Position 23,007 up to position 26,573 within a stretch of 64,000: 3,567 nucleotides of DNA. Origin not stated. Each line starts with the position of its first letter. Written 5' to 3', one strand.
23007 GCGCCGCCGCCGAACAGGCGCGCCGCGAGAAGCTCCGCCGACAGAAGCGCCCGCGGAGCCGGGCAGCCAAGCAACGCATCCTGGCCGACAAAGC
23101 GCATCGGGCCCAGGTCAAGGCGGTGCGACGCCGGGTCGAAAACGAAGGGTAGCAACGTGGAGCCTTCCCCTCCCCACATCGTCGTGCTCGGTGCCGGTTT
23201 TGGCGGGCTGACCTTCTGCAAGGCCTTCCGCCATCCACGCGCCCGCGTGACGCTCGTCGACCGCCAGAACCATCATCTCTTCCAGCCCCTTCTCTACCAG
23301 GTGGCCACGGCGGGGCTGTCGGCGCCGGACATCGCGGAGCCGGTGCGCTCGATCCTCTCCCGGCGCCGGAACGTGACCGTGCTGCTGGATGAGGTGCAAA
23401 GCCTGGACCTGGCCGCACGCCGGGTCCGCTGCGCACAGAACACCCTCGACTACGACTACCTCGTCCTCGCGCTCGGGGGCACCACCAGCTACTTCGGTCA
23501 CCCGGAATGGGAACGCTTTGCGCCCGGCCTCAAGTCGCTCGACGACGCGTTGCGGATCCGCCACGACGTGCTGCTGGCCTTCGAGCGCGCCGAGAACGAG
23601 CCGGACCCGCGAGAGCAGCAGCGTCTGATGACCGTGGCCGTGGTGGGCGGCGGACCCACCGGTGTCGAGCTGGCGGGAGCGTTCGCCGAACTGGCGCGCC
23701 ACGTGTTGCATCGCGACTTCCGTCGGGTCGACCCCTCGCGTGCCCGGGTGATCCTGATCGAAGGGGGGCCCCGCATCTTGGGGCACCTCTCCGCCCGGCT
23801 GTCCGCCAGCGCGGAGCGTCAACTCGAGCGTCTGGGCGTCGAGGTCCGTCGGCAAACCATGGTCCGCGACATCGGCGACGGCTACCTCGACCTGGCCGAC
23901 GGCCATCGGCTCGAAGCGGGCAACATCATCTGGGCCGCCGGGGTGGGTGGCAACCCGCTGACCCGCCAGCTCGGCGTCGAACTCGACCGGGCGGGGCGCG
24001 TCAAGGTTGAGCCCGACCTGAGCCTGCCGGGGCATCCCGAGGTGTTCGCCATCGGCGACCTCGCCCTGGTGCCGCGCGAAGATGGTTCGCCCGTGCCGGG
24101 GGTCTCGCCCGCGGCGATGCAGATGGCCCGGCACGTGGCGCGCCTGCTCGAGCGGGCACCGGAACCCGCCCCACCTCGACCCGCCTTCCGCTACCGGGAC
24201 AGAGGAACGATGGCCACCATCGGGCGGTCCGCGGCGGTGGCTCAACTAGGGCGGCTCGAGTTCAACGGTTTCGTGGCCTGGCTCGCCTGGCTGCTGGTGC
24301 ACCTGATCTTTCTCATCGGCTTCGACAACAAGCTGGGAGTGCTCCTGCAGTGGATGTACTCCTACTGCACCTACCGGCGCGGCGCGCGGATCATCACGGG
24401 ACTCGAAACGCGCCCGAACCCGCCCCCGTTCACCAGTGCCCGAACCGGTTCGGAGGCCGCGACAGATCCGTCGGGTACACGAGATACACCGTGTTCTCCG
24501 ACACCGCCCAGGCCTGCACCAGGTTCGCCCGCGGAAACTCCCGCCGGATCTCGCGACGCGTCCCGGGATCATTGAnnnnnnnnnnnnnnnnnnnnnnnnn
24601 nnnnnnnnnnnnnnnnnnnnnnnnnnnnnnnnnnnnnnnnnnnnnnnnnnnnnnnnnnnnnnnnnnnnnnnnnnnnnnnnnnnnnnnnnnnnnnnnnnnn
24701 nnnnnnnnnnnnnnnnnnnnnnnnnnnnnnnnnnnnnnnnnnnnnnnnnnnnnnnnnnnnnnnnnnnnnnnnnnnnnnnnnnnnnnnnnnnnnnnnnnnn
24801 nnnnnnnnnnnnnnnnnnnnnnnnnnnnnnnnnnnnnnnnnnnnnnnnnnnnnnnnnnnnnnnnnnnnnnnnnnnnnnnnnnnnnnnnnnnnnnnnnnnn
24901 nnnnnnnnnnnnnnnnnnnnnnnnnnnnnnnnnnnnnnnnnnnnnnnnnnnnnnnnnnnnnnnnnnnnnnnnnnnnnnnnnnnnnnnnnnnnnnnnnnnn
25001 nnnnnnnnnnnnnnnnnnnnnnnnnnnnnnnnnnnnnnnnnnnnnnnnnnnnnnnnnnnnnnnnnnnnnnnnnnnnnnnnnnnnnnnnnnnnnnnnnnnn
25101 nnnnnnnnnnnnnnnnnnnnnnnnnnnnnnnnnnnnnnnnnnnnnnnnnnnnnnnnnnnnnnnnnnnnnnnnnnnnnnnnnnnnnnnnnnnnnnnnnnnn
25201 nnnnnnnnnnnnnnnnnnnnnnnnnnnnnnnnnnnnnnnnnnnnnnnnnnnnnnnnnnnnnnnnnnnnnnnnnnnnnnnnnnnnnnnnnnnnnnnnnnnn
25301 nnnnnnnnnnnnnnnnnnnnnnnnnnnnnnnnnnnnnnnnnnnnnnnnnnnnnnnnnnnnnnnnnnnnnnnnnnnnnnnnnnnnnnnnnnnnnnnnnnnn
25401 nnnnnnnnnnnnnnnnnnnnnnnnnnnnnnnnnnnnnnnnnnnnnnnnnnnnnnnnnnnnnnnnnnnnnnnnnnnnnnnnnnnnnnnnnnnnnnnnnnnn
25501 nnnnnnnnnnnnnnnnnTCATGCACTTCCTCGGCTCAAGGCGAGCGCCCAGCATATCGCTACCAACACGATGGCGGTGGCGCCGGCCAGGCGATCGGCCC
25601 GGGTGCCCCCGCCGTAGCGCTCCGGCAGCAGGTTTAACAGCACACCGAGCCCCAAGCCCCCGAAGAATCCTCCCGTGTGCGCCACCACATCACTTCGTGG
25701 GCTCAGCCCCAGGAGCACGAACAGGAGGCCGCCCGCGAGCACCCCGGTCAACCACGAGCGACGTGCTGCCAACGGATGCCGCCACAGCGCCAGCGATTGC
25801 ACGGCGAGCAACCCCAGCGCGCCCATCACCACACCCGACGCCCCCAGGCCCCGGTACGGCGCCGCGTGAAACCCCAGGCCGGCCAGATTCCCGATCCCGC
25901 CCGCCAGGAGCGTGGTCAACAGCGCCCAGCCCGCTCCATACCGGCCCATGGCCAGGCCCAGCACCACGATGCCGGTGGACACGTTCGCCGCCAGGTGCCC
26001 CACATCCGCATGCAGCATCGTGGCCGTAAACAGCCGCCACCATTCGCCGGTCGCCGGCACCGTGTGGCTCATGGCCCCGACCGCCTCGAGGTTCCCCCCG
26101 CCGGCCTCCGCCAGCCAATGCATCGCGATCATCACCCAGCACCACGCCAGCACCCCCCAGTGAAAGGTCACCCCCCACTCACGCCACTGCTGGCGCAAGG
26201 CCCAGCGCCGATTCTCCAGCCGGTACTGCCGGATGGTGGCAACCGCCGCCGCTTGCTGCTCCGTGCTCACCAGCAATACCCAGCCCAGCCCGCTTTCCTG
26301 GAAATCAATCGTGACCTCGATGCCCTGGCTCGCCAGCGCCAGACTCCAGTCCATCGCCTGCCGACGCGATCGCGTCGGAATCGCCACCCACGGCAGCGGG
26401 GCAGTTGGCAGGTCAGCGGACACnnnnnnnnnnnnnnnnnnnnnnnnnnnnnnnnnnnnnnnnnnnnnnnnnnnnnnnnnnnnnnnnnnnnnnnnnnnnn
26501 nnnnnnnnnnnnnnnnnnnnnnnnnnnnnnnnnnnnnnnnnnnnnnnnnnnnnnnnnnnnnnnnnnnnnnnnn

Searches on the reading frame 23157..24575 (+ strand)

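Call 8: search_protein_families(library=pfam, proteins=[window:23157-24575:+], max_evalue=0.01)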
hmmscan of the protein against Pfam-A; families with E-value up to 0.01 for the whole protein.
window:23157-24575:+ (472 aa): 5 families
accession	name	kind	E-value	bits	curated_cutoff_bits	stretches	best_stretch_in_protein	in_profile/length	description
PF07992.20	Pyr_redox_2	-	8.3e-49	167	26.1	1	7-323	2-290/291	Pyridine nucleotide-disulphide oxidoreductase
PF00070.33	Pyr_redox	-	1.2e-13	51.8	22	2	160-239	2-66/82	Pyridine nucleotide-disulphide oxidoreductase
PF22366.1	NDH2_C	-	1.5e-05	25.5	27.7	1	349-403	2-57/62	NDH2 C-terminal domain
PF13450.12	NAD_binding_8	-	0.0001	23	21.9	1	10-39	1-30/68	NAD(P)-binding Rossmann-like domain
PF03486.20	HI0933_like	-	0.00049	20.1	50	0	7-39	2-34/244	HI0933-like protein Rossmann domain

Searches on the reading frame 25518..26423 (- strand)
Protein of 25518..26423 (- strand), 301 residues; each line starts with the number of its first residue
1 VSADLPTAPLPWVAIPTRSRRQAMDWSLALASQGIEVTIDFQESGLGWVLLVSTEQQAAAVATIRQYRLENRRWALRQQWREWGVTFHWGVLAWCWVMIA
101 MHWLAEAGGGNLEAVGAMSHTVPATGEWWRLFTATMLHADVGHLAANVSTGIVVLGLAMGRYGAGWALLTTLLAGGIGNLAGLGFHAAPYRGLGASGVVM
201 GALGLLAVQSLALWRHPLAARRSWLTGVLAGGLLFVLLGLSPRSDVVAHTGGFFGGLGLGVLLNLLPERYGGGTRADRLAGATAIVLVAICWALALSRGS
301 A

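Call 8: search_protein_families(library=pfam, proteins=[window:25518-26423:-], max_evalue=0.01)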
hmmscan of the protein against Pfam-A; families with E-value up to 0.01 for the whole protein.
window:25518-26423:- (301 aa): 1 family
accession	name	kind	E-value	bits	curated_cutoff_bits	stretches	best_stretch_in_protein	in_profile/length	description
PF01694.28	Rhomboid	-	1.2e-15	58.4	22.6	1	126-263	2-140/143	Rhomboid domain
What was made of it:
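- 25518..26423 (-): Rhomboid protease gene, GTG start at 26423. It is the gene downstream of the array in the direction of transcription. Pfam PF01694, E = 1.2e-15 (call 8).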

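Call 11: find_encoding_contigs(protein=window:25518-26423:-, flank=10000, max_places=10)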
Protein window:25518-26423:- (301 aa): 2 contigs read that carry it; 2 places shown.
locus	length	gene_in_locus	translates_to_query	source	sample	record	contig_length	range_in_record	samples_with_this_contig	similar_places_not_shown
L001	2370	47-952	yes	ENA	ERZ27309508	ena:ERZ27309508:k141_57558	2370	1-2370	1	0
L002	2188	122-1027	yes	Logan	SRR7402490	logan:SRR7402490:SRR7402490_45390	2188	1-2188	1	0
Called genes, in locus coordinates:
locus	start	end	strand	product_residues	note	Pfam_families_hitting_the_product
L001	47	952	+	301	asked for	PF01694:Rhomboid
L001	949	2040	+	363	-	PF13529:Peptidase_C39_2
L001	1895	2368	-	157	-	?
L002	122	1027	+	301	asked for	PF01694:Rhomboid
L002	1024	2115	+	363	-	PF13529:Peptidase_C39_2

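Call 19: find_homologous_proteins(query=window:25518-26423:-, max_evalue=1e-10)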
Query window:25518-26423:- (301 aa): 1692 proteins with E <= 1e-10 among 8000 candidates; the best 120 are listed.
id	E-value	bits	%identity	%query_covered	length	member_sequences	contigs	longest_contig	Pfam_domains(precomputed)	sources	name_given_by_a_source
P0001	2.7e-170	584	99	92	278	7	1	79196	PF01694.29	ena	-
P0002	3.8e-137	475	75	98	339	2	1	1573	PF01694.29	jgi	-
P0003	7.8e-137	474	78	95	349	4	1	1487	PF01694.29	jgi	jgi:membrane associated rhomboid family serine protease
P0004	8.7e-137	474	76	98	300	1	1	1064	PF01694.29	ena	-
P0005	6.1e-132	458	73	98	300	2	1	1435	PF01694.29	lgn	-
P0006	1.8e-131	456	76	94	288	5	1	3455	PF01694.29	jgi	-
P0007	1.6e-129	450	72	98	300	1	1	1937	PF01694.29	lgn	-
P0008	1.7e-123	430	70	98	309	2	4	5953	PF01694.29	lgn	-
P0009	6.3e-120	418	73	91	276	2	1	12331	PF01694.29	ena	-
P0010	1.1e-119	418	73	91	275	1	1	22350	PF01694.29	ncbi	-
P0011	2.0e-118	413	70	98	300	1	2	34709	PF01694.29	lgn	-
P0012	5.9e-118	412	74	91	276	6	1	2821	PF01694.29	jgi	jgi:membrane associated rhomboid family serine protease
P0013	1.2e-115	404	73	91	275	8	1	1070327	PF01694.29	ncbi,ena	-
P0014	6.5e-114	399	71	95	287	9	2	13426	PF01694.29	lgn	-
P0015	9.8e-111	388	68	97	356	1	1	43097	PF01694.29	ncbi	-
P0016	2.0e-109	384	70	91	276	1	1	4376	PF01694.29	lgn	-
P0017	4.9e-109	383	66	95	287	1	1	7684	PF01694.29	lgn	-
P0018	9.4e-109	382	70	91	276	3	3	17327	PF01694.29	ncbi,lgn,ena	-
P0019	1.2e-107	378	66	97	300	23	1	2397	PF01694.29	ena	-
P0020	2.4e-107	377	71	89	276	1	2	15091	PF01694.29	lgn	-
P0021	1.3e-106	375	70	89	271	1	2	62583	PF01694.29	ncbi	-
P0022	2.5e-105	370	70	83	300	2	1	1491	PF01694.29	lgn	-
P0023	1.3e-104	368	63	99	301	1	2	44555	PF01694.29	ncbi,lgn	-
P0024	1.9e-92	328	60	95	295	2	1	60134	PF01694.29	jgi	jgi:membrane associated rhomboid family serine protease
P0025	1.9e-90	322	56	97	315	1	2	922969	PF01694.29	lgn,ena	-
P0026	3.1e-89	318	58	95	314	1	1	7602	PF01694.29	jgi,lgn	-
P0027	3.6e-88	314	56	97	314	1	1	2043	PF01694.29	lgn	-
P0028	2.8e-87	311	57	99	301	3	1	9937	PF01694.29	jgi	-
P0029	6.0e-87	310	55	97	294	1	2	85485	PF01694.29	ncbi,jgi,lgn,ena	-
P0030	8.7e-87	309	58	99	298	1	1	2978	PF01694.29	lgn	-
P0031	2.2e-86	308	58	94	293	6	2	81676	PF01694.29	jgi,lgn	jgi:membrane associated rhomboid family serine protease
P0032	7.6e-86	306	55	96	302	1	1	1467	PF01694.29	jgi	jgi:membrane associated rhomboid family serine protease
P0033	1.2e-85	306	58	95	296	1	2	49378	PF01694.29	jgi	jgi:membrane associated rhomboid family serine protease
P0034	1.5e-85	305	54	99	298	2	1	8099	PF01694.29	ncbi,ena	-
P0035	5.7e-85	303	55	97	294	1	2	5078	PF01694.29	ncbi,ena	-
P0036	6.1e-84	300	54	99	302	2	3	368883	PF01694.29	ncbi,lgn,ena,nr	ncbi:MAG: rhomboid family intramembrane serine protease [Verrucomicrobiales bacterium]|nr:rhomboid f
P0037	1.7e-83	299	56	95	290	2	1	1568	PF01694.29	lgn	-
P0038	6.0e-83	297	54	100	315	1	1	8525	PF01694.29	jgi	-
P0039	6.4e-83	297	54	98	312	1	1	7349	PF01694.29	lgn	-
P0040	6.5e-83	297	52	95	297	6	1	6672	PF01694.29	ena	-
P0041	1.2e-82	296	53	94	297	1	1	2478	PF01694.29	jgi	jgi:membrane associated rhomboid family serine protease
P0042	1.3e-82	296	54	94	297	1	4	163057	PF01694.29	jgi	jgi:membrane associated rhomboid family serine protease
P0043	1.5e-82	296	58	91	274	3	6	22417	PF01694.29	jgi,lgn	-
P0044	1.8e-82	295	57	92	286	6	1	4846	PF01694.29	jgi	jgi:membrane associated rhomboid family serine protease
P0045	9.7e-82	293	55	95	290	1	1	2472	PF01694.29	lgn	-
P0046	1.1e-81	293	56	91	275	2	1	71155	PF01694.29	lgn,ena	-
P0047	4.5e-81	291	55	96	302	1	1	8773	PF01694.29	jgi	jgi:membrane associated rhomboid family serine protease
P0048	8.0e-81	290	55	95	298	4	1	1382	PF01694.29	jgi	jgi:membrane associated rhomboid family serine protease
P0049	9.3e-81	290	60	85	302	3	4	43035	PF01694.29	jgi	jgi:membrane associated rhomboid family serine protease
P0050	3.8e-80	288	54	96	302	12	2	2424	PF01694.29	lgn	-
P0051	1.6e-79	286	56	90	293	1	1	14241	PF01694.29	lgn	-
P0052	1.7e-79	286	57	88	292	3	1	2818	PF01694.29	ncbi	-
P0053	1.3e-78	283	52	94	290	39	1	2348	PF01694.29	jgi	jgi:rhomboid protease GluP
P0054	3.4e-78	281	55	83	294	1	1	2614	PF01694.29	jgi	jgi:rhomboid protease GluP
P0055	3.5e-78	281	52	94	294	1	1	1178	PF01694.29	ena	-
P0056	8.7e-78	280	56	84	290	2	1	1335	PF01694.29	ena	-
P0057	1.0e-77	280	53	94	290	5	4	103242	PF01694.29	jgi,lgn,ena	-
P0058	1.3e-77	279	54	97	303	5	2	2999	PF01694.29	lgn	-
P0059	2.6e-77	278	53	94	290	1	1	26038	PF01694.29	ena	-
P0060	2.8e-77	278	53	94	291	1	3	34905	PF01694.29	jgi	jgi:membrane associated rhomboid family serine protease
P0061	3.2e-77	278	52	95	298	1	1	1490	PF01694.29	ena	-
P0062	1.2e-76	276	52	94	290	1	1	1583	PF01694.29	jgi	jgi:membrane associated rhomboid family serine protease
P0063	1.5e-76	276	54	85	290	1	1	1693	PF01694.29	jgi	jgi:rhomboid protease GluP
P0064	2.1e-76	275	54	91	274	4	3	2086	PF01694.29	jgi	jgi:membrane associated rhomboid family serine protease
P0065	2.1e-76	275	54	94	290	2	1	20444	PF01694.29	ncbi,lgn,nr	ncbi:MAG: rhomboid family intramembrane serine protease [Verrucomicrobia bacterium]|nr:rhomboid fami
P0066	2.1e-76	275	56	92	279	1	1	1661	PF01694.29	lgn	-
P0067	3.8e-76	275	53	96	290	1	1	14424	PF01694.29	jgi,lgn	jgi:membrane associated rhomboid family serine protease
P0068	3.9e-76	274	52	95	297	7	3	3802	PF01694.29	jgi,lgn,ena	-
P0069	4.1e-76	274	51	97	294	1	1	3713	PF01694.29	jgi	jgi:rhomboid protease GluP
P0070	1.1e-75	273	56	79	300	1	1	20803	PF01694.29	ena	-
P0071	1.2e-75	273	50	94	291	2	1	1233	PF01694.29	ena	-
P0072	1.2e-75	273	53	89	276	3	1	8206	PF01694.29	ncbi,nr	ncbi:MAG TPA: rhomboid family intramembrane serine protease, partial [Verrucomicrobiae bacterium]|nr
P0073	1.3e-75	273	55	97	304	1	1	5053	PF01694.29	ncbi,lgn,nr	ncbi:MAG: rhomboid family intramembrane serine protease [Verrucomicrobia bacterium]|nr:MAG: rhomboid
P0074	1.6e-75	272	56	78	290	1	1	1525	PF01694.29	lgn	-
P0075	1.6e-75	272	54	94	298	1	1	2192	PF01694.29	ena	-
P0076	2.2e-75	272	56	92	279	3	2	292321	PF01694.29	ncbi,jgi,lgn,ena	-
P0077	3.0e-75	272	52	94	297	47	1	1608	PF01694.29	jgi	-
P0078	3.8e-75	271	53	91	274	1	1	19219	PF01694.29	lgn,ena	-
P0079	4.3e-75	271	52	89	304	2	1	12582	PF01694.29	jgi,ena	jgi:rhomboid protease GluP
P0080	6.7e-75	270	53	94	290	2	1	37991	PF01694.29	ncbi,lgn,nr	ncbi:MAG: rhomboid family intramembrane serine protease [Verrucomicrobia bacterium]|nr:rhomboid fami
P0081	8.0e-75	270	54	94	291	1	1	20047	PF01694.29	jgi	jgi:rhomboid protease GluP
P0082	9.8e-75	270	51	96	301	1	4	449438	PF01694.29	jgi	-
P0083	1.1e-74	270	57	85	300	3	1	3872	PF01694.29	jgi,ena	-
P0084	2.0e-74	269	50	97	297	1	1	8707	PF01694.29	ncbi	-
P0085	3.3e-74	268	51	97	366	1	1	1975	PF01694.29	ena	-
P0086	4.1e-74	268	51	94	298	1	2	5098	PF01694.29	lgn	-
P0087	4.1e-74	268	52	94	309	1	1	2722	PF01694.29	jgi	jgi:membrane associated rhomboid family serine protease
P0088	5.3e-74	267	52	94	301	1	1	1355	PF01694.29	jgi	jgi:rhomboid protease GluP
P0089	5.7e-74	267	50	95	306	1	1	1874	PF01694.29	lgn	-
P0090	6.5e-74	267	48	97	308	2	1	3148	PF01694.29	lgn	-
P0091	7.4e-74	267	56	87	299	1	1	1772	PF01694.29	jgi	jgi:rhomboid protease GluP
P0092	7.9e-74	267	53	98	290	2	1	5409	PF01694.29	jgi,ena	-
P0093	8.0e-74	267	49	95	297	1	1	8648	PF01694.29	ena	-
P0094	8.4e-74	267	52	95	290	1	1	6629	PF01694.29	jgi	jgi:rhomboid protease GluP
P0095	1.0e-73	267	49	97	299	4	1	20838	PF01694.29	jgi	jgi:rhomboid protease GluP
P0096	2.7e-73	265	50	92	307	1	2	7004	PF01694.29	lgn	-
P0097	3.1e-73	265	50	94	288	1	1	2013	PF01694.29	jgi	jgi:rhomboid protease GluP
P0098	3.8e-73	265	51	96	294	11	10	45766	PF01694.29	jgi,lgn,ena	jgi:membrane associated rhomboid family serine protease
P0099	4.1e-73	265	51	96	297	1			PF01694.29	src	-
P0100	4.8e-73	264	48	98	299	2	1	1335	PF01694.29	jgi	jgi:membrane associated rhomboid family serine protease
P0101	5.4e-73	264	51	94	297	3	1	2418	PF01694.29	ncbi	-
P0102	5.5e-73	264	51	87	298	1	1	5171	PF01694.29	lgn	-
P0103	7.2e-73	264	51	91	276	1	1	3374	PF01694.29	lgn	-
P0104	1.0e-72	263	52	94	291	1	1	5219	PF01694.29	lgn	-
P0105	1.1e-72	263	53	88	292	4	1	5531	PF01694.29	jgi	jgi:rhomboid protease GluP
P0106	1.3e-72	263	51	91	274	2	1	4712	PF01694.29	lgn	-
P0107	1.6e-72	263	53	95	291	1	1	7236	PF01694.29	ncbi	-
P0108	1.8e-72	262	48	94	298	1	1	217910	PF01694.29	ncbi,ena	-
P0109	1.9e-72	262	49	96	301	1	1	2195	PF01694.29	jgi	jgi:membrane associated rhomboid family serine protease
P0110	2.4e-72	262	49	95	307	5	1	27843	PF01694.29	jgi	jgi:membrane associated rhomboid family serine protease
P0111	2.6e-72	262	52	87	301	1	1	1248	PF01694.29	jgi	jgi:membrane associated rhomboid family serine protease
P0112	2.8e-72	262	49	94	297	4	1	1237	PF01694.29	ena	-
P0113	2.9e-72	262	52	94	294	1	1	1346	PF01694.29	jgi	jgi:rhomboid protease GluP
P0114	3.2e-72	262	49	95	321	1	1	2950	PF01694.29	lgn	-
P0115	3.2e-72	262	53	97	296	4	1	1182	PF01694.29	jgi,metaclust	metaclust:\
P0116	3.4e-72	262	50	94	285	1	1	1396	PF01694.29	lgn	-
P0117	4.1e-72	261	48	97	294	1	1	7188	PF01694.29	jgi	jgi:membrane associated rhomboid family serine protease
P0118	5.5e-72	261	53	94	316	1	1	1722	PF01694.29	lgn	-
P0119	6.1e-72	261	49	95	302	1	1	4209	PF01694.29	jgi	jgi:rhomboid protease GluP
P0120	6.6e-72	261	49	94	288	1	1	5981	PF01694.29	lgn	-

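Call 20: find_encoding_contigs(protein=P0001, flank=10000, max_places=6)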
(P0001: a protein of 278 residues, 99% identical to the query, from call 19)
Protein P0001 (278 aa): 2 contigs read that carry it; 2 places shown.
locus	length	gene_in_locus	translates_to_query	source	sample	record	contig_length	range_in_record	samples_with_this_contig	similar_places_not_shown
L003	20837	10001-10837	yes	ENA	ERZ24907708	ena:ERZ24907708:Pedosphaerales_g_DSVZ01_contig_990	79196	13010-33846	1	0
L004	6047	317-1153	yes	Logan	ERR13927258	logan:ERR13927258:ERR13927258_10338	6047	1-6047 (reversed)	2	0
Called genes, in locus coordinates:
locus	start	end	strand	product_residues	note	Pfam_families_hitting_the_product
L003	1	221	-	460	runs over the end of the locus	PF00083:Sugar_tr, PF07690:MFS_1, PF06779:MFS_4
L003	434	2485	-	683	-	-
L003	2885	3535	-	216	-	PF17851:GH43_C2, PF07081:DUF1349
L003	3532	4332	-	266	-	PF02811:PHP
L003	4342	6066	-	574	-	PF01926:MMR_HSR1, PF02421:FeoB_N, PF04548:AIG1, PF00009:GTP_EFTU, PF01926:MMR_HSR1, PF02421:FeoB_N (weak), PF00009:GTP_EFTU (weak), PF14714:KH_dom-like, +2 more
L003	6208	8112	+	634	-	PF05496:RuvB_N (weak), PF13177:DNA_pol3_delta2, PF07728:AAA_5 (faint), PF13401:AAA_22 (weak), PF00004:AAA, PF22608:DNAX_ATPase_lid, PF12169:DNA_pol3_gamma3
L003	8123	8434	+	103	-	PF02575:YbaB_DNA_bd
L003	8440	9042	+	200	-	PF21176:RecR_HhH, PF02132:RecR_ZnF (weak), PF01751:Toprim (weak), PF13662:Toprim_4, PF21175:RecR_C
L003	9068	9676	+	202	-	PF00702:Hydrolase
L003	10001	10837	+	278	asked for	PF01694:Rhomboid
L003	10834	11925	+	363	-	PF13529:Peptidase_C39_2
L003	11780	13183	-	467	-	PF07992:Pyr_redox_2, PF00070:Pyr_redox (weak), PF22366:NDH2_C (weak)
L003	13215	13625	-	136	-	PF00472:RF-1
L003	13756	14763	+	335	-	PF00682:HMGL-like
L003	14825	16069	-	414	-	PF00764:Arginosuc_synth, PF20979:Arginosuc_syn_C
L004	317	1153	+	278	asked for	PF01694:Rhomboid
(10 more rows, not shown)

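Call 21: find_encoding_contigs(protein=P0013, flank=10000, max_places=6)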
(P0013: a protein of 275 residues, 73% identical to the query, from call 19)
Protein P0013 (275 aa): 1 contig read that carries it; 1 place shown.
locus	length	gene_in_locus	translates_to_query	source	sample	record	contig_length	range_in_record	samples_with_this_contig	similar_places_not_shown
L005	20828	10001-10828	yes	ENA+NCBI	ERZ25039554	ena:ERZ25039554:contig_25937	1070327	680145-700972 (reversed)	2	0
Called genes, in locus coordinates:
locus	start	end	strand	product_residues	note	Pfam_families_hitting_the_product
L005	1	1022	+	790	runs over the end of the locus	PF07090:GATase1_like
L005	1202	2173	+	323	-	-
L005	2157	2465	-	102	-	-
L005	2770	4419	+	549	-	PF11067:DUF2868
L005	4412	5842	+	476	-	PF01926:MMR_HSR1, PF11981:DUF3482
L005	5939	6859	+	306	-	PF01797:Y1_Tnp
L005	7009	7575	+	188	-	PF00156:Pribosyltran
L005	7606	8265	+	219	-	PF12710:HAD, PF00702:Hydrolase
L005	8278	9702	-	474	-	PF00206:Lyase_1, PF14698:ASL_C2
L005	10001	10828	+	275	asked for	PF01694:Rhomboid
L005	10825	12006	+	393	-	PF13529:Peptidase_C39_2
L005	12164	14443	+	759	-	PF13371:TPR_9 (faint), PF07676:PD40 (faint), PF26549:Tricorn_N, PF07719:TPR_2 (faint), PF13414:TPR_11, PF14559:TPR_19 (weak), PF13414:TPR_11 (weak), PF13432:TPR_16 (weak), +8 more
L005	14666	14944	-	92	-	PF00076:RRM_1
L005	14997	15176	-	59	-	-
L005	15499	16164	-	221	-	-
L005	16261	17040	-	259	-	PF11999:Ice_binding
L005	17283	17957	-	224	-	PF00072:Response_reg, PF00196:GerE, PF08281:Sigma70_r4_2 (weak), PF13384:HTH_23 (faint)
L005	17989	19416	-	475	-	PF07730:HisKA_3, PF02518:HATPase_c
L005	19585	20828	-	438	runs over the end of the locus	PF13426:PAS_9 (weak), PF02518:HATPase_c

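Call 30: find_related_loci(query=A1, collection=genome_contigs, flank=6000)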
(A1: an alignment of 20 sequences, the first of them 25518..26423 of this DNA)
Query A1 (301 aa) in genome_contigs; peptide patterns used: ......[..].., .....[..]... (x = any residue, [..] = any of these).
271 stretches matched a pattern; 243 encode a relative of the query (tblastn E <= 1e-3); the best 80 are kept; 80 distinct loci.
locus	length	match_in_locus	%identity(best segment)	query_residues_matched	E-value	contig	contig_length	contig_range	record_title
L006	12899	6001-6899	95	1-300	2e-153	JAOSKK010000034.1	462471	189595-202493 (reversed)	MAG: Verrucomicrobia bacterium isolate FR_27 FR-Pedosphaerales-1_s4, whole genome shotgun sequence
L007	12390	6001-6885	73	4-296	7e-123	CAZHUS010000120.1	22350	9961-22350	MAG TPA_asm: uncultured Verrucomicrobiota bacterium isolate binchicken_co16_315 genome assembly, contig: NODE_3874_lengt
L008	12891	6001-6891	72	1-296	8e-118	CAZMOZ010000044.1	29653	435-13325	MAG TPA_asm: uncultured Verrucomicrobiota bacterium isolate binchicken_co107_126 genome assembly, contig: NODE_3891_leng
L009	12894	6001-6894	72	1-298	1e-115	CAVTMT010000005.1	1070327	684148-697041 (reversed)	MAG: uncultured bacterium isolate MFD05942.bin.1.375 genome assembly, contig: contig_25937, whole genome shotgun sequenc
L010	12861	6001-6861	65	13-299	1e-98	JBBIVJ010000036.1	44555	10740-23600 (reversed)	MAG: Verrucomicrobiales bacterium isolate ESF170215_bin_74 NODE_519_length_44555_cov_8.43626, whole genome shotgun seque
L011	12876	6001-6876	68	5-297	7e-95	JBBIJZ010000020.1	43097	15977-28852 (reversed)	MAG: Verrucomicrobiales bacterium isolate ETS170220_bin_174 NODE_1062_length_43097_cov_22.041123, whole genome shotgun s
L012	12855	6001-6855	71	13-297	5e-93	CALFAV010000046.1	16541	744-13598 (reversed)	MAG: uncultured Verrucomicrobiae bacterium isolate R1_Bin_Bin_173_1 genome assembly, contig: c_000000828377, whole genom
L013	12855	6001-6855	66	13-297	2e-90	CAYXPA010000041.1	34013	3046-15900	MAG TPA_asm: uncultured Verrucomicrobiota bacterium isolate binchicken_co107_206 genome assembly, contig: NODE_3208_leng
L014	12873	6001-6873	56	11-301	3e-85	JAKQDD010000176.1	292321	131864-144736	MAG: Verrucomicrobiota bacterium isolate USDE_maxbin.037 k141_1076913, whole genome shotgun sequence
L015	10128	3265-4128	54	7-295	2e-84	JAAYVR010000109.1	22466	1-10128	MAG: Verrucomicrobia bacterium isolate AS27yjCOA_75 66005_AS27, whole genome shotgun sequence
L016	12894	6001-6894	55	2-300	4e-82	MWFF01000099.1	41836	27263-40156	MAG: Verrucomicrobia bacterium ADurb.Bin006 BWX48_contig000099, whole genome shotgun sequence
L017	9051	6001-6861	56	14-300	4e-81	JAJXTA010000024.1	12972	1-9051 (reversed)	MAG: bacterium isolate BP4.bin29 NODE_6197_length_12972_cov_1.125107, whole genome shotgun sequence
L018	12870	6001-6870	53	7-297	6e-81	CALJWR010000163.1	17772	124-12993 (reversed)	MAG: uncultured Verrucomicrobiae bacterium isolate N1_Bin_METABAT__87_sub_1 genome assembly, contig: c_000003565865, who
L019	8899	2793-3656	53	7-295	2e-79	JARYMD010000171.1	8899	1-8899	MAG: Verrucomicrobiota bacterium isolate A05DMB-I-23 NODE_171_length_8899_cov_3.566425, whole genome shotgun sequence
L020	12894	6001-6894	55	2-300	1e-78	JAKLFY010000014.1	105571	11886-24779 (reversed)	MAG: Verrucomicrobia bacterium isolate RA.bin27 RA.bin27_14, whole genome shotgun sequence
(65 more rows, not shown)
